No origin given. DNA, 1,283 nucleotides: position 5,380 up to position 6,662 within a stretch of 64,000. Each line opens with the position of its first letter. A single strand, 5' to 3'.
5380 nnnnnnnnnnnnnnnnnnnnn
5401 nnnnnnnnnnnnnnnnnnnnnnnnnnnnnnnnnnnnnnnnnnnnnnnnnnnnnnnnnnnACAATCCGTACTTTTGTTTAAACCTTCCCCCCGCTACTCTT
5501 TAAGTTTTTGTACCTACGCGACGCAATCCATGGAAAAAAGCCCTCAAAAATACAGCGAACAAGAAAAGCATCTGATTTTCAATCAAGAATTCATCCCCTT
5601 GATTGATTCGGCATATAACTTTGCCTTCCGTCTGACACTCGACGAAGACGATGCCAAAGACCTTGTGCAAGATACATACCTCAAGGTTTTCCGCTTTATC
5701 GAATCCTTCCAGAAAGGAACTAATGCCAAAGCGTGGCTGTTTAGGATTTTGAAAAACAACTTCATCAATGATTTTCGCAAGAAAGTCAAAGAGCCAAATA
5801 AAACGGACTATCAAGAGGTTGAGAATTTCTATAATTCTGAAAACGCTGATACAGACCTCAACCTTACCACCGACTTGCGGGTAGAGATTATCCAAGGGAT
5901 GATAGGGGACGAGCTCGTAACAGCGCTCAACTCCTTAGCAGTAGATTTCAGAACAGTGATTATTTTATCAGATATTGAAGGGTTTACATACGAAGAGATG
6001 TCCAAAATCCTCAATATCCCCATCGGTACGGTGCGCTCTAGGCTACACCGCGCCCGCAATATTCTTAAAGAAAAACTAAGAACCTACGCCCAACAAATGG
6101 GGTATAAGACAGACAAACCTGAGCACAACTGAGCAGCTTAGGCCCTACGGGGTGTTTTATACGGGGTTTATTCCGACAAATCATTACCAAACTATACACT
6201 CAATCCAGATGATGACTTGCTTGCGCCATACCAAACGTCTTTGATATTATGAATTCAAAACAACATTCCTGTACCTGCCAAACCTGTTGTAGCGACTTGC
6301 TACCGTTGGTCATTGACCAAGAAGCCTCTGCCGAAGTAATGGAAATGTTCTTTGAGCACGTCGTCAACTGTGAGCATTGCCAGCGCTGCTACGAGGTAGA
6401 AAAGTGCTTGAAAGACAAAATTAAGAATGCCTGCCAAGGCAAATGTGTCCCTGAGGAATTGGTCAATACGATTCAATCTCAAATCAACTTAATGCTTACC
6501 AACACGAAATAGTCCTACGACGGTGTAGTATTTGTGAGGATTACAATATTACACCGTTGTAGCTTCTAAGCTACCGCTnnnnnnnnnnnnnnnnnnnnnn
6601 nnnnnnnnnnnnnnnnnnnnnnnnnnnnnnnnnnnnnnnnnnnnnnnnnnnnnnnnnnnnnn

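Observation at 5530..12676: Dedicated ECF sigma / zinc-finger anti-sigma pair immediately upstream of porU-porV, followed by a zinc-ligand-less M16 homologue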

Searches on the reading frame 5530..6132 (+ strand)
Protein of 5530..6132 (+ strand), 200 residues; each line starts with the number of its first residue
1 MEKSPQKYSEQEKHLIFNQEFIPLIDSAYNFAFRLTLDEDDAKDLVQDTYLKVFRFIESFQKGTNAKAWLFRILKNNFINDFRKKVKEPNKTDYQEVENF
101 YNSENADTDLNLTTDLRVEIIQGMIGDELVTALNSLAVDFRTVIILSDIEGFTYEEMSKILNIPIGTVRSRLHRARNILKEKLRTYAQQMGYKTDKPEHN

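Call 4: search_protein_families(library=pfam, proteins=[window:5530-6132:+], max_evalue=0.01)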
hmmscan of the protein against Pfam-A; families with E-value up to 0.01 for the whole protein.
window:5530-6132:+ (200 aa): 7 families
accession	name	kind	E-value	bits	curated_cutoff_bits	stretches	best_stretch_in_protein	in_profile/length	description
PF08281.18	Sigma70_r4_2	-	2.5e-15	56.3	25.7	1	128-177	3-52/54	Sigma-70, region 4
PF04542.20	Sigma70_r2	-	4.9e-15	55.5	24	1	28-85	9-68/71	Sigma-70 region 2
PF04545.22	Sigma70_r4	-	1.2e-09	38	24.1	1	132-180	1-49/50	Sigma-70, region 4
PF07638.17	Sigma70_ECF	-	0.00015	22.2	21.1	1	127-184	127-184/185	ECF sigma factor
PF20432.4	Xre-like-HTH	-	0.0004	21.1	25.8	1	137-176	9-47/63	Antitoxin Xre-like helix-turn-helix domain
PF22029.2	PhyR_sigma2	-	0.00045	20.6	27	1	31-74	11-54/55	Sigma2 domain of PhyR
PF25787.1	HTH_SB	-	0.0035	17.5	43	0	136-170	7-41/53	Sleeping Beauty transposase HTH domain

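Call 5: search_protein_families(library=ncbifam, proteins=[window:5530-6132:+], max_evalue=0.01)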
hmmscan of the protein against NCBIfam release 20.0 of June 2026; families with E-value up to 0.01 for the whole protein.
window:5530-6132:+ (200 aa): 93 families (the best 25 are shown)
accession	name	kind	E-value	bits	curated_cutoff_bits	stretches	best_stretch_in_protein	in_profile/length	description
TIGR02947.1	SigH_actino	hypoth_equivalog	2.8e-49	167.4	251.55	1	9-194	5-190/193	RNA polymerase sigma-70 factor, TIGR02947 family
NF007229.0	PRK09647.1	equivalog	2.4e-33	115.3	265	1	26-191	55-210/220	RNA polymerase sigma factor SigE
NF009185.0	PRK12533.1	equivalog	8.7e-33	113.8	248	1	9-190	23-200/231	RNA polymerase sigma factor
NF009199.0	PRK12547.1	subfamily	4.2e-31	107.8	219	1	16-185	7-162/184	RNA polymerase sigma factor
TIGR02950.1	SigM_subfam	subfamily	1.3e-30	106.4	147.95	1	26-183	11-158/159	RNA polymerase sigma factor, SigM family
NF058625.1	sigma_PG0214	equivalog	3.5e-30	104.9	130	1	17-187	6-165/170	GFO_1088 family ECF-type sigma factor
NF009198.0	PRK12546.1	equivalog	3.9e-29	101.7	270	1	24-187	16-165/188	RNA polymerase sigma factor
NF008888.0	PRK11922.1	equivalog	2e-28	99.6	204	1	38-185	53-198/231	RNA polymerase sigma factor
NF009169.0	PRK12516.1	equivalog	5.5e-28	97.7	321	1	10-185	5-166/188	RNA polymerase sigma factor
NF007223.0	PRK09641.1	equivalog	8e-27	94.3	209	1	26-185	29-186/187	RNA polymerase sigma factor SigW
NF009174.0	PRK12522.1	equivalog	1.8e-26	93.2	217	1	26-186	14-170/175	RNA polymerase sigma factor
NF009192.0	PRK12540.1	equivalog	2.8e-26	92.2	307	1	20-183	10-159/182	RNA polymerase sigma factor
NF007216.0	PRK09638.1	equivalog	3.6e-25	88.8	194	1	28-183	31-174/180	RNA polymerase sigma factor SigY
TIGR02939.1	RpoE_Sigma70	equivalog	9.8e-25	87.7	236.15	1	33-184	38-187/190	RNA polymerase sigma factor RpoE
TIGR02937.1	sigma70-ECF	superfamily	2.3e-24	85.9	42.9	1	27-183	13-165/165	sigma-70 family RNA polymerase sigma factor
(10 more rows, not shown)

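Call 10: find_homologous_proteins(query=window:5530-6132:+, max_evalue=1e-10)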
Query window:5530-6132:+ (200 aa): 7969 proteins with E <= 1e-10 among 8000 candidates; the best 120 are listed.
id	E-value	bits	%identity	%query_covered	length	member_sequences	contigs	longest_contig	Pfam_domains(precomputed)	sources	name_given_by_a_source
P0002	3.1e-126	436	100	100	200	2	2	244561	PF04545.23,PF04542.21,PF08281.19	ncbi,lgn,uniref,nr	ncbi:sigma-70 family RNA polymerase sigma factor [Eisenibacter elegans]|uniref:sigma-70 family RNA p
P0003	3.8e-98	345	79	98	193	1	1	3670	PF04545.23,PF04542.21,PF08281.19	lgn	-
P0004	9.0e-98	344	80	97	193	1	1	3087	PF04545.23,PF04542.21,PF08281.19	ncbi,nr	ncbi:MAG: sigma-70 family RNA polymerase sigma factor [Bacteroidia bacterium]|nr:sigma-70 family RNA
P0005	5.5e-97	341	79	98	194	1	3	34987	PF04545.23,PF04542.21,PF08281.19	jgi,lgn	-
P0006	1.5e-96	340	79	100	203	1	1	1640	PF04545.23,PF04542.21,PF08281.19,PF22029.3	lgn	-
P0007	1.0e-95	337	77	98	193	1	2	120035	PF04545.23,PF04542.21,PF08281.19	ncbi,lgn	-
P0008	1.0e-95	337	77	98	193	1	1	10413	PF04545.23,PF04542.21,PF08281.19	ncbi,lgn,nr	ncbi:MAG: sigma-70 family RNA polymerase sigma factor [Microscillaceae bacterium]|nr:sigma-70 family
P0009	1.2e-95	337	78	97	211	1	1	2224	PF04545.23,PF04542.21,PF08281.19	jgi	jgi:RNA polymerase sigma factor (sigma-70 family)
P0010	1.5e-95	336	77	97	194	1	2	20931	PF04545.23,PF04542.21,PF08281.19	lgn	-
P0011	2.6e-95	336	77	100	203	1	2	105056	PF04545.23,PF04542.21,PF08281.19,PF22029.3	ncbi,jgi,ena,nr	ncbi:MAG TPA: RNA polymerase subunit sigma [Microscillaceae bacterium]|nr:RNA polymerase subunit sig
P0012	2.7e-95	335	77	100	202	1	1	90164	PF04545.23,PF04542.21,PF08281.19,PF22029.3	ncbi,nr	ncbi:RNA polymerase subunit sigma [marine bacterium AO1-C]|nr:RNA polymerase subunit sigma [marine b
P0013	2.8e-95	335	78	97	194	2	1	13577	PF07638.18,PF04545.23,PF04542.21,PF08281.19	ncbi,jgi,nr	ncbi:MAG TPA: RNA polymerase subunit sigma [Microscillaceae bacterium]|nr:RNA polymerase subunit sig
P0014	6.5e-95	334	77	97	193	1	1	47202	PF04545.23,PF04542.21,PF08281.19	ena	-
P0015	7.3e-95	334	79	98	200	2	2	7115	PF04545.23,PF04542.21,PF08281.19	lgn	-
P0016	1.1e-94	333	77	100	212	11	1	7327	PF04545.23,PF04542.21,PF08281.19,PF22029.3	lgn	-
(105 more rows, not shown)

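Call 11: find_related_loci(query=window:5530-6132:+, collection=genome_contigs, flank=10000)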
Query window:5530-6132:+ (200 aa) in genome_contigs; peptide patterns used: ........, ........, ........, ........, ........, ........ (x = any residue, [..] = any of these).
600 stretches matched a pattern (row limit reached: there are more); 541 encode a relative of the query (tblastn E <= 1e-3); the best 80 are kept; 80 distinct loci.
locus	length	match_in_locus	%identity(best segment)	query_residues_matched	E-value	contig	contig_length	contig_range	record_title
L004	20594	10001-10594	78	1-200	2e-103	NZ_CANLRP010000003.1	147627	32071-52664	Uncultured Microscilla sp. isolate N.fasta NODE_3, whole genome shotgun sequence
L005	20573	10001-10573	79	1-193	5e-103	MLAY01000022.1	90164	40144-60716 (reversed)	Marine bacterium AO1-C Bin2_contig__25B_len_220605_cov_97.8889_ID_49, whole genome shotgun sequence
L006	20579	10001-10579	77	1-195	5e-103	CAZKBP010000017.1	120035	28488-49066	MAG TPA_asm: uncultured Cytophagaceae bacterium isolate SRP128890_co1_134 genome assembly, contig: NODE_203_length_12003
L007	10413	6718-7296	77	1-195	4e-103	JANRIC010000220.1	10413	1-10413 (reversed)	MAG: Microscillaceae bacterium isolate bins.15 k141_309877, whole genome shotgun sequence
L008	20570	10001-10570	77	1-192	2e-99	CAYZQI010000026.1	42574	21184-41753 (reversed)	MAG TPA_asm: uncultured Cytophagaceae bacterium isolate SRP141376_co5_355 genome assembly, contig: NODE_2004_length_4257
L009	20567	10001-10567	77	4-192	2e-98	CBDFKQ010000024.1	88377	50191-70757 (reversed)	MAG: Spirosomataceae bacterium isolate 93128bb4-1fae-4ba8-b2d1-252934af7580 genome assembly, contig: contig_24, whole ge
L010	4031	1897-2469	76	6-197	3e-98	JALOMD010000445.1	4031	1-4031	MAG: Cytophagales bacterium isolate Prado042 scaffold_69285, whole genome shotgun sequence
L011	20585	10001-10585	74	1-196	9e-98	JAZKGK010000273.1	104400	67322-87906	MAG: Bacteroidota bacterium isolate DC_RB_04_SPN110320-bin044_1 DCRB04SPN_B044_1_000000000273, whole genome shotgun sequ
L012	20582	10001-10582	76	4-198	1e-97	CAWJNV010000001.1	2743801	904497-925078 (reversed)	MAG: uncultured Sphingobacteriales bacterium isolate MFD02840.bin.1.97 genome assembly, contig: contig_32, whole genome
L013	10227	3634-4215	75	1-192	3e-97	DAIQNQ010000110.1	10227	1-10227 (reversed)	MAG TPA_asm: Thermonemataceae bacterium isolate CTOTU7332 NODE_9169_length_10227_cov_21.335234, whole genome shotgun seq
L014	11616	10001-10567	76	2-192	5e-97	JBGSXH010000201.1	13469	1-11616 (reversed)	MAG: Cyclobacteriaceae bacterium isolate JTS-RE60 k141_4818214, whole genome shotgun sequence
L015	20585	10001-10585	74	2-198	9e-97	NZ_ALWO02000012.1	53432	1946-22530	Indibacter alkaliphilus LW1 Indibacter_contig_25, whole genome shotgun sequence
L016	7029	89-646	78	6-193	1e-96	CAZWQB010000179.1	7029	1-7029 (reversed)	MAG TPA_asm: uncultured Roseivirgaceae bacterium isolate SRP220891_co3_507 genome assembly, contig: NODE_19751_length_70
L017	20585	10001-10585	73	2-198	2e-96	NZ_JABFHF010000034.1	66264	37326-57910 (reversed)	Aquiflexum lacus strain CUG 91378 NODE_34_length_66264_cov_99.9895_ID_4543, whole genome shotgun sequence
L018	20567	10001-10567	75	2-192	3e-96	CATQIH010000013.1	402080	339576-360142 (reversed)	MAG: Cyclobacteriaceae bacterium isolate 146e99a4-9399-4bf2-b716-00ee375a30da genome assembly, contig: contig_13, whole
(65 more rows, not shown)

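Call 42: search_solved_structures(query=window:5530-6132:+, max_evalue=0.00001)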
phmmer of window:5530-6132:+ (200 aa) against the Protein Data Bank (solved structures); distinct sequences matched with E-value up to 0.00001: 18.
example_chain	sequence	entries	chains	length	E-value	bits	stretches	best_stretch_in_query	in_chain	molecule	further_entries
5zx2_F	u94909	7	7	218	1e-39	139.6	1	3-198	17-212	ECF RNA polymerase sigma factor SigH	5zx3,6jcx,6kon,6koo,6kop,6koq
6jcy_F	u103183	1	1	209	1.7e-33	119.3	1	3-198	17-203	ECF RNA polymerase sigma factor SigH,ECF RNA polymerase sigma factor SigE,ECF RNA polymera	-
9m9d_F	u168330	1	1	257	4.3e-25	91.9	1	25-187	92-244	ECF RNA polymerase sigma factor SigE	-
9m9e_F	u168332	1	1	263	4.7e-25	91.8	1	25-187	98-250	ECF RNA polymerase sigma factor SigE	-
9m98_F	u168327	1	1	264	4.7e-25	91.7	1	25-187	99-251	ECF RNA polymerase sigma factor SigE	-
5uxx_A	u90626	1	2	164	8.6e-25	90.9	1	17-184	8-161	RNA polymerase sigma factor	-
1h3l_A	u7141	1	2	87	1.6e-19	73.7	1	10-89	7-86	RNA POLYMERASE SIGMA FACTOR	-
1or7_A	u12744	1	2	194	2.1e-17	66.9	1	39-184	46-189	RNA polymerase sigma-E factor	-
6jbq_F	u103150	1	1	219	2.7e-17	66.4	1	39-184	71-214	ECF RNA polymerase sigma-E factor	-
6in7_B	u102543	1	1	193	1.1e-16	64.5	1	32-184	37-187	RNA polymerase sigma-H factor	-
8z6g_B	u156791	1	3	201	1.1e-16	64.5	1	32-184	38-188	RNA polymerase sigma factor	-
5wuq_A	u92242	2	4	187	2.2e-16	63.5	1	26-184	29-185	ECF RNA polymerase sigma factor SigW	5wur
5fgm_A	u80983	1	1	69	4.4e-12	49.5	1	128-187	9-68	ECF RNA polymerase sigma factor SigR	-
7qh5_A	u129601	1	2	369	1.3e-10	44.7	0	33-79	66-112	RNA polymerase sigma factor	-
6dv9_F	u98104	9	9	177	9.1e-10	41.9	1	29-183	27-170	ECF RNA polymerase sigma factor SigL | RNA polymerase sigma factor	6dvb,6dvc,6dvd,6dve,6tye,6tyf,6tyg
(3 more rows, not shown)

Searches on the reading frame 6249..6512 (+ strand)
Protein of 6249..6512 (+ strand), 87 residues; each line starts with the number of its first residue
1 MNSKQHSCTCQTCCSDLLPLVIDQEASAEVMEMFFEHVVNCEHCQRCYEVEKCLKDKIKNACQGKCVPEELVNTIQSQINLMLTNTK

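Call 4: search_protein_families(library=pfam, proteins=[window:6249-6512:+], max_evalue=0.01)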
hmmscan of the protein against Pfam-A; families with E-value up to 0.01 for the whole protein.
window:6249-6512:+ (87 aa): 1 family
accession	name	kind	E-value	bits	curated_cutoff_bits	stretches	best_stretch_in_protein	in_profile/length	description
PF13490.11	zf-HC2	-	0.00068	20.1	22.2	1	15-45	5-35/35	Putative zinc-finger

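Call 5: search_protein_families(library=ncbifam, proteins=[window:6249-6512:+], max_evalue=0.01)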
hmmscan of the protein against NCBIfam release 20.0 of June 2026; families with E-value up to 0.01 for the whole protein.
window:6249-6512:+ (87 aa): 1 family
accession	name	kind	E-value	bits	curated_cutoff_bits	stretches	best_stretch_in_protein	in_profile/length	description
TIGR03988.1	antisig_RsrA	equivalog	8.8e-08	32.1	62.5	1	18-81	9-72/77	mycothiol system anti-sigma-R factor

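Call 7: find_encoding_contigs(protein=window:6249-6512:+, flank=10000, max_places=10)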
Protein window:6249-6512:+ (87 aa): 3 contigs read that carry it; 3 places shown.
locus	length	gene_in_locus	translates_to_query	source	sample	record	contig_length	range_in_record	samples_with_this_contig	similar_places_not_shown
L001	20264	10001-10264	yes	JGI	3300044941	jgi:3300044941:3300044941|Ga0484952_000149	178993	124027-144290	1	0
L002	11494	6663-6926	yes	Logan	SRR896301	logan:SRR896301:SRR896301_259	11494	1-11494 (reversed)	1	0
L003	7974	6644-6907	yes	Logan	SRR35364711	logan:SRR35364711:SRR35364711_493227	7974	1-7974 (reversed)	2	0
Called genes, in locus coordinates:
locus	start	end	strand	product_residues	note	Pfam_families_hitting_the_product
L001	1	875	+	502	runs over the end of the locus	PF03853:YjeF_N, PF01256:Carb_kinase, PF08543:Phos_pyr_kin (weak)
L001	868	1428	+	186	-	PF09345:SiaC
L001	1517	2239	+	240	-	PF01503:PRA-PH (faint), PF03819:MazG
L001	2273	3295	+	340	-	PF03372:Exo_endo_phos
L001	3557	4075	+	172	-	PF04542:Sigma70_r2, PF08281:Sigma70_r4_2, PF04545:Sigma70_r4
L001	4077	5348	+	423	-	-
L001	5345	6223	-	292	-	PF00749:tRNA-synt_1c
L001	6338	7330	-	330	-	PF01075:Glyco_transf_9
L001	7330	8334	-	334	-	PF01075:Glyco_transf_9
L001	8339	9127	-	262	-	PF00535:Glycos_transf_2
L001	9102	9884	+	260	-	PF04542:Sigma70_r2, PF08281:Sigma70_r4_2, PF04545:Sigma70_r4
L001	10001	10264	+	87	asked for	-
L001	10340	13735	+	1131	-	PF01364:Peptidase_C25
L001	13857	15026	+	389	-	PF19572:PorV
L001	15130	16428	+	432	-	PF05193:Peptidase_M16_C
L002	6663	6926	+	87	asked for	-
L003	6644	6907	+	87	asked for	-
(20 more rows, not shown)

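Call 8: find_homologous_proteins(query=window:6249-6512:+, max_evalue=0.001)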
Query window:6249-6512:+ (87 aa): 1 proteins with E <= 0.001 among 1 candidates.
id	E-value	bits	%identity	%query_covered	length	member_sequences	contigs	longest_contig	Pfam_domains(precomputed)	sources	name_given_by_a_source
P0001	4.1e-51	188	100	100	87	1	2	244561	-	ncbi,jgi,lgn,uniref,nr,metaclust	ncbi:hypothetical protein [Eisenibacter elegans]|jgi:anti-sigma factor (TIGR02949 family)|uniref:hyp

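Call 43: search_solved_structures(query=window:6249-6512:+, max_evalue=1, show_alignments=3)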
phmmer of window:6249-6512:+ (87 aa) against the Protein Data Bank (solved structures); distinct sequences matched with E-value up to 1: 6.
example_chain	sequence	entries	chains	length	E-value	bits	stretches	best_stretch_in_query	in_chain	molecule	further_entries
3gqc_A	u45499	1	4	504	0.29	14.6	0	12-79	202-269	DNA repair protein REV1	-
5frf_A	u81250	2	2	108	0.31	14.5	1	7-82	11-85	ANTI-SIGMA FACTOR RSRA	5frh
2qvs_B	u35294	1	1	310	0.6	13.6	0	5-42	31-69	cAMP-dependent protein kinase type II-alpha regulatory subunit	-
9v1j_sB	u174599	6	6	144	0.79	13.3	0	39-74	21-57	40S ribosomal protein S26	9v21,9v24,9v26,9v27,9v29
3j4q_B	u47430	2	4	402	0.87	13.1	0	5-42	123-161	cAMP-dependent protein kinase type II-alpha regulatory subunit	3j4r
9d2f_b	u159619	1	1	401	0.89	13.1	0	5-42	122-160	cAMP-dependent protein kinase type II-alpha regulatory subunit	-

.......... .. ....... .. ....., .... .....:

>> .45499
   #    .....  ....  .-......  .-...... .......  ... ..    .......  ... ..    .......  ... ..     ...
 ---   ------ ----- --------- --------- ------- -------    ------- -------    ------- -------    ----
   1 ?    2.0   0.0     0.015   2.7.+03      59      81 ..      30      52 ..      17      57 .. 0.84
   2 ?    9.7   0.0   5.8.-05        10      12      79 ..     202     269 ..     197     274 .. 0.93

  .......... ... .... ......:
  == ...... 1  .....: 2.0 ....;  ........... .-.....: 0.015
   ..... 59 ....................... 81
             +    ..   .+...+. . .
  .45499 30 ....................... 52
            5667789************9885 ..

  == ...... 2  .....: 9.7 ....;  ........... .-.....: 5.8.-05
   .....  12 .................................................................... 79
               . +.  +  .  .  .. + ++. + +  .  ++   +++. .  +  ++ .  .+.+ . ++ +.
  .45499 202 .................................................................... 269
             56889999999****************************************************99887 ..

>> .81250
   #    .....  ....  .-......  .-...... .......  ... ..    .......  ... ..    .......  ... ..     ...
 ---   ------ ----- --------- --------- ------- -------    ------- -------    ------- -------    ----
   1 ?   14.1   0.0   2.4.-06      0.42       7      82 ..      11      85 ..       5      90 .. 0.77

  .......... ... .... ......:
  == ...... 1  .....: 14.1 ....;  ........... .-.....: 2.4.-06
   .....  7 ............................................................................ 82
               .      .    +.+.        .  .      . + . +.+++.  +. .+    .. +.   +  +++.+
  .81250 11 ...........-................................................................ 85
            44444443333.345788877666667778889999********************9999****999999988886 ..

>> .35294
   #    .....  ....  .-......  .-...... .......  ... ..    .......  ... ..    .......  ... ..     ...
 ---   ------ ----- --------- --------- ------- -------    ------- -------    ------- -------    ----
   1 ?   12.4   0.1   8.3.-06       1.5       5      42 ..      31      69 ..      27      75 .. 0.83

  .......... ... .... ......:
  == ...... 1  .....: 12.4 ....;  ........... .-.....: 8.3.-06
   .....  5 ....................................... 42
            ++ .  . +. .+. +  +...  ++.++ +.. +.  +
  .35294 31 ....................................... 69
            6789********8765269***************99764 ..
